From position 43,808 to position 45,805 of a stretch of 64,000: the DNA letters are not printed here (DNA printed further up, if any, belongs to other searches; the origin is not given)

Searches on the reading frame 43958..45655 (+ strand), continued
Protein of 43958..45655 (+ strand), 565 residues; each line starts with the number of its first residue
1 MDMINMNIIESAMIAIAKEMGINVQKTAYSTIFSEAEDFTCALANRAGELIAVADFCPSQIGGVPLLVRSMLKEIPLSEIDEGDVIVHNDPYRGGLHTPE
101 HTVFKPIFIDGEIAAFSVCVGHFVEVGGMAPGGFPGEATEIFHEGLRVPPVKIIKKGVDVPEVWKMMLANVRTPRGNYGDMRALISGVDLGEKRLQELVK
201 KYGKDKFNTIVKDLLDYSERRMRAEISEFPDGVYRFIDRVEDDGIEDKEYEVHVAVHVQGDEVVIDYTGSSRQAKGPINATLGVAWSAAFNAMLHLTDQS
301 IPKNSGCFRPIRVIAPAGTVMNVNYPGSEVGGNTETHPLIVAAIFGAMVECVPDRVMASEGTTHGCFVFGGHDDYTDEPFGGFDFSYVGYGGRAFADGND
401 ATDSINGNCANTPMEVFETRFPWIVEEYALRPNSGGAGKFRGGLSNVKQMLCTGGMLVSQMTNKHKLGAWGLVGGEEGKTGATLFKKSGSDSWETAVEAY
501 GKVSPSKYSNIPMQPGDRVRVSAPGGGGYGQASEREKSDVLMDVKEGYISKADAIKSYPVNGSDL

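Call 74: get_annotated_region(hit=H39, flank=3500)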
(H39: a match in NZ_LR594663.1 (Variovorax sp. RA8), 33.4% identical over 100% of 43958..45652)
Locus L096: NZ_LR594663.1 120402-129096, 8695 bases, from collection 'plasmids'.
description: Variovorax sp. RA8 plasmid 2
organism: Variovorax sp. RA8 (NCBI taxid 662548)
taxonomy: Bacteria; Pseudomonadota; Betaproteobacteria; Burkholderiales; Comamonadaceae; Variovorax; Variovorax sp. RA8
host: -; source: Riverbed sediment; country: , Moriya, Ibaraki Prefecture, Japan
typing (MOB-suite, as given by PLSDB): non-mobilizable
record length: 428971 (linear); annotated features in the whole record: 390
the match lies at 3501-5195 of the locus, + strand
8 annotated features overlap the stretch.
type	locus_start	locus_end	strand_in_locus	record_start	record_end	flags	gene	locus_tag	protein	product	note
CDS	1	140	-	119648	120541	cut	gcvA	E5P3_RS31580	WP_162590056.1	transcriptional regulator GcvA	GO:0006355 - regulation of DNA-templated transcription [Evidence IEA]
CDS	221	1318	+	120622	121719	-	-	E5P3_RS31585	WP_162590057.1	LacI family DNA-binding transcriptional regulator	-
CDS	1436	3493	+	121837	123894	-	-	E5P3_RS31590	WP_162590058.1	hydantoinase/oxoprolinase family protein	-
CDS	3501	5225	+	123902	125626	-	-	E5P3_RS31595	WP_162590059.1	hydantoinase B/oxoprolinase family protein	-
CDS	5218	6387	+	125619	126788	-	-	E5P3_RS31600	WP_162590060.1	CaiB/BaiF CoA-transferase family protein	-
CDS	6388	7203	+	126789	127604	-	-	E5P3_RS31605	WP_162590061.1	enoyl-CoA hydratase-related protein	-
CDS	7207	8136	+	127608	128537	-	-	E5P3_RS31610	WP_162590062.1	hydroxymethylglutaryl-CoA lyase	-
CDS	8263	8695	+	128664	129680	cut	-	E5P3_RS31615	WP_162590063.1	tripartite tricarboxylate transporter substrate binding protein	-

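Call 75: get_annotated_region(hit=H21, flank=3500)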
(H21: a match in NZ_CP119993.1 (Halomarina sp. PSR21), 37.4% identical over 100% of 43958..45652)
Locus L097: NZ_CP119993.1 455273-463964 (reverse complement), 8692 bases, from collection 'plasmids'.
description: Halomarina sp. PSR21 plasmid unnamed1, complete sequence
organism: Halomarina sp. PSR21 (NCBI taxid 3033386)
taxonomy: Archaea; Euryarchaeota; Halobacteria; Halobacteriales; Haloarculaceae; Halomarina; Halomarina sp. PSR21
host: -; source: cell culture,saline soil from Tarim Basin; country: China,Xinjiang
typing (MOB-suite, as given by PLSDB): non-mobilizable
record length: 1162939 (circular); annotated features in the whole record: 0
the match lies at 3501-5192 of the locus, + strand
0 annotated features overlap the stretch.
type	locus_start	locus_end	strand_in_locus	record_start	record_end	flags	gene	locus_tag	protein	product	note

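Call 82: search_protein_families(library=pfam, proteins=[L088:1756-1902:+, L086:5702-5893:+, L091:3272-3472:+], max_evalue=0.01)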
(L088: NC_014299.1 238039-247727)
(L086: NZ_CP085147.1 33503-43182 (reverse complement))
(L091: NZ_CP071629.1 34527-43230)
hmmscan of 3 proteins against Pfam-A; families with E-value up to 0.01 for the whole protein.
L088:1756-1902:+ (49 aa): 1 family
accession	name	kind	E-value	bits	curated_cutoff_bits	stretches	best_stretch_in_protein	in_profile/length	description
PF22289.1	DmmA-like_C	-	0.0095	16.3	27.4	0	6-25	14-33/44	Dimethylamine monooxygenase subunit DmmA-like, C-terminal domain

L086:5702-5893:+ (64 aa): 0 families

L091:3272-3472:+ (67 aa): 0 families
